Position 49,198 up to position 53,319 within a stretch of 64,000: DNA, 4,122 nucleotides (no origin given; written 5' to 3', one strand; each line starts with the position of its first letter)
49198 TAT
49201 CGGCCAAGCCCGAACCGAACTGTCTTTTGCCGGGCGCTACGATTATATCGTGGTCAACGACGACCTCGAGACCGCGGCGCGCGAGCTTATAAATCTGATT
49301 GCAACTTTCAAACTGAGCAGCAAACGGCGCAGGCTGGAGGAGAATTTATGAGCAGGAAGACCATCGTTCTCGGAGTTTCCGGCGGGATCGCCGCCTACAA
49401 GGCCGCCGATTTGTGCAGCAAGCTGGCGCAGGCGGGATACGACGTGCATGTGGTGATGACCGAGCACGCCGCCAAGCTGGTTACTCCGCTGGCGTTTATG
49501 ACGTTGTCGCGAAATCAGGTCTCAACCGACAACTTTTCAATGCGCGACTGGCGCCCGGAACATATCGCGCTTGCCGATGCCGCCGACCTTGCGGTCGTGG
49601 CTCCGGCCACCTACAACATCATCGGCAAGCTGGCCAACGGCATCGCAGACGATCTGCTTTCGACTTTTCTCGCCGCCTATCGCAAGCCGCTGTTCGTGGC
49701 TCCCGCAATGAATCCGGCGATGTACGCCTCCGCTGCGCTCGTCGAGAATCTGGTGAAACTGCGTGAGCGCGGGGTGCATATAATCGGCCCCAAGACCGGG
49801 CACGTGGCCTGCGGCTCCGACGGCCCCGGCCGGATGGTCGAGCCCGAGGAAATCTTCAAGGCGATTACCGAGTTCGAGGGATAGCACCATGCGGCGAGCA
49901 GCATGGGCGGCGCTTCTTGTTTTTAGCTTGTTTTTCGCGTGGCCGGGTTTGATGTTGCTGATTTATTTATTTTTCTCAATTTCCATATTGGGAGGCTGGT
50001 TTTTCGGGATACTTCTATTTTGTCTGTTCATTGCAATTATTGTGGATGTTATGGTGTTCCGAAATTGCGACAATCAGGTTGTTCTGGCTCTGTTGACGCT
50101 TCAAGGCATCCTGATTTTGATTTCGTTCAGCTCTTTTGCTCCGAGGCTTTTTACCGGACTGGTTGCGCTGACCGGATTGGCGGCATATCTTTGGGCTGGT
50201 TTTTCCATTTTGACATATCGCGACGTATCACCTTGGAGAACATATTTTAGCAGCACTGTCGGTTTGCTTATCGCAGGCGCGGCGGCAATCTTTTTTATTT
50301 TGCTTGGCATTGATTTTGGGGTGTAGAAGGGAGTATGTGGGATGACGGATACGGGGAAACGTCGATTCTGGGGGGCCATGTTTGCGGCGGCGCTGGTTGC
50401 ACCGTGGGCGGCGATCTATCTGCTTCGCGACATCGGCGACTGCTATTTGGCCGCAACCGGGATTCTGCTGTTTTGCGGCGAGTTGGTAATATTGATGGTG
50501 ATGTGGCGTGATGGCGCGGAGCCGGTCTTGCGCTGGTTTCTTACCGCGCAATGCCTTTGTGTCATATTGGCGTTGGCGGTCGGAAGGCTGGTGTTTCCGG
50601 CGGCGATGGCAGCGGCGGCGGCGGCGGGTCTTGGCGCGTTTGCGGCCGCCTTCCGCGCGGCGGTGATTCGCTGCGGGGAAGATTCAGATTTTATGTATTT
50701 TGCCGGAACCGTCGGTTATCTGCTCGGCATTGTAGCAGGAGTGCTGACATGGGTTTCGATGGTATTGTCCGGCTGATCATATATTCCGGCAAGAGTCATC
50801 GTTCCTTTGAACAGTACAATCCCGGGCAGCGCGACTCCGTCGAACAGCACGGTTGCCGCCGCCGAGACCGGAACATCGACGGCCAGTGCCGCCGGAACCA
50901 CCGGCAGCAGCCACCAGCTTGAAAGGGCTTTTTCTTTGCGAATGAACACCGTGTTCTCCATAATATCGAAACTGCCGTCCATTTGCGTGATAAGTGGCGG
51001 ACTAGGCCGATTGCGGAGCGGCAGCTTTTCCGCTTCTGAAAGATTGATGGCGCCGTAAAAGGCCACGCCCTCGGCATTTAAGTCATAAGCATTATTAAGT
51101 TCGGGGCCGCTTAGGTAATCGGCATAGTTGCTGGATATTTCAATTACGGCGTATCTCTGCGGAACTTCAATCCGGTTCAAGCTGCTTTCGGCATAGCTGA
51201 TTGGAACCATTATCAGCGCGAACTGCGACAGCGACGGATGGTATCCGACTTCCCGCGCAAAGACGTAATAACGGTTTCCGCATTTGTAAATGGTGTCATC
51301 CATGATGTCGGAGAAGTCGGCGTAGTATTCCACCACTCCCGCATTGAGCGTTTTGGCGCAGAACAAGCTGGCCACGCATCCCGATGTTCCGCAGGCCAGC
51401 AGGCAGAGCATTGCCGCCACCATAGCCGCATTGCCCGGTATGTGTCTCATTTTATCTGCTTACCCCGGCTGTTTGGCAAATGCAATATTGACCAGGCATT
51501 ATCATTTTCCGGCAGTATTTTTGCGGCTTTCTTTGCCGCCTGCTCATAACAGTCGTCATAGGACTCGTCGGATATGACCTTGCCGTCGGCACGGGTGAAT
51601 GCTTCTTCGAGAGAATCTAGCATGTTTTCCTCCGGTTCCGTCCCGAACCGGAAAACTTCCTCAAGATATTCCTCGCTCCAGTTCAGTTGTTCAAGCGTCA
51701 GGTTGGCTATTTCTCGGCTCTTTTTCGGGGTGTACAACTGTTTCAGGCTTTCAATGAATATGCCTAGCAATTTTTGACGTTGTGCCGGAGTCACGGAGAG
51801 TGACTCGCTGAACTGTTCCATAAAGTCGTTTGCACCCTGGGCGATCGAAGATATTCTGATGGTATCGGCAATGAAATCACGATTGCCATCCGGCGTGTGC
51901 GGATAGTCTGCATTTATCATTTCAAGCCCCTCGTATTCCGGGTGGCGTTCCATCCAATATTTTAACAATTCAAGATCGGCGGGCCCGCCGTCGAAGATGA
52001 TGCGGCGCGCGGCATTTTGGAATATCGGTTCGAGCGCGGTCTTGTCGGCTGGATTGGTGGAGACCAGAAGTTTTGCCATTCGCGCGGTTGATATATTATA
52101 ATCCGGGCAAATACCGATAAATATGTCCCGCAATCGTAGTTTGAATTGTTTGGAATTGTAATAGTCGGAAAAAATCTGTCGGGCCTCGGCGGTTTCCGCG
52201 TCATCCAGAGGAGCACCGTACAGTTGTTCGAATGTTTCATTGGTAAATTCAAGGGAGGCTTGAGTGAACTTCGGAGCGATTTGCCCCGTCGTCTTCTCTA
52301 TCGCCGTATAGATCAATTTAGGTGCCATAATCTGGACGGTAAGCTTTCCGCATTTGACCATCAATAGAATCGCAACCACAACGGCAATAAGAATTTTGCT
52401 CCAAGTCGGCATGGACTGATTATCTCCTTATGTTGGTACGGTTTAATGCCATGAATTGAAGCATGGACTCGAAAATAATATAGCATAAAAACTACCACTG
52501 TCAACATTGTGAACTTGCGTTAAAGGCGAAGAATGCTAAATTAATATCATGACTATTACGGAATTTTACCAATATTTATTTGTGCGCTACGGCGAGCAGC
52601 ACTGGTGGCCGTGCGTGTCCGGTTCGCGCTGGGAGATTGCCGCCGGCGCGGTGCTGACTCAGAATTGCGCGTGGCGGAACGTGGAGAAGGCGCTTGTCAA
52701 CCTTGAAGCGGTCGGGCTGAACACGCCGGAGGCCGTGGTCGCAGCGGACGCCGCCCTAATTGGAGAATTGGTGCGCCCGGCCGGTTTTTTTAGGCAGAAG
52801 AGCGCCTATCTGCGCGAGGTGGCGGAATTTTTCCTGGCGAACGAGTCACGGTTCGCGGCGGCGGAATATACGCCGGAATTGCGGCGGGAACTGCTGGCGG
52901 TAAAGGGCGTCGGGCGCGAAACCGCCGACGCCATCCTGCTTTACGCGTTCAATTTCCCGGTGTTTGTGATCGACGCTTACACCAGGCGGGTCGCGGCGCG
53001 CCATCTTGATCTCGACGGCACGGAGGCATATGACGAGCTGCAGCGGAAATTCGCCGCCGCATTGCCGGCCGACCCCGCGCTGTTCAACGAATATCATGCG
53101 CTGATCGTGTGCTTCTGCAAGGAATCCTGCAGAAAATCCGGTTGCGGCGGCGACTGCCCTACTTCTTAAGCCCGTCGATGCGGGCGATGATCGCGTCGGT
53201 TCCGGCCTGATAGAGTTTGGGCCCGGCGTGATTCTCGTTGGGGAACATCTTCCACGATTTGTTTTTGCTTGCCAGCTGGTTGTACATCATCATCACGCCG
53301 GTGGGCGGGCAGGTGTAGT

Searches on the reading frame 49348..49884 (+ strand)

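Call 55: search_protein_families(library=pfam, proteins=[window:49348-49884:+], max_evalue=0.001)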
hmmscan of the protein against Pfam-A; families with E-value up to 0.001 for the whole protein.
window:49348-49884:+ (178 aa): 1 family
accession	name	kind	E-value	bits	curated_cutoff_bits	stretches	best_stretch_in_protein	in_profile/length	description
PF02441.25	Flavoprotein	-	1.3e-33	116.3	22.7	1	4-173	1-158/162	Flavoprotein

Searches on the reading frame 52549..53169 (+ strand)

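Call 55: search_protein_families(library=pfam, proteins=[window:52549-53169:+], max_evalue=0.001)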
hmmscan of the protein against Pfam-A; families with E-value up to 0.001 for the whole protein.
window:52549-53169:+ (206 aa): 2 families
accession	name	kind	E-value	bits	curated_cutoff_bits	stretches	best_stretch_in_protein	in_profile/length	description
PF00730.31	HhH-GPD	-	6.7e-15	55.8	26.2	1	33-171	2-105/108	HhH-GPD superfamily base excision DNA repair protein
PF00633.29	HHH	-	1.1e-05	25.4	24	1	114-132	12-30/30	Helix-hairpin-helix motif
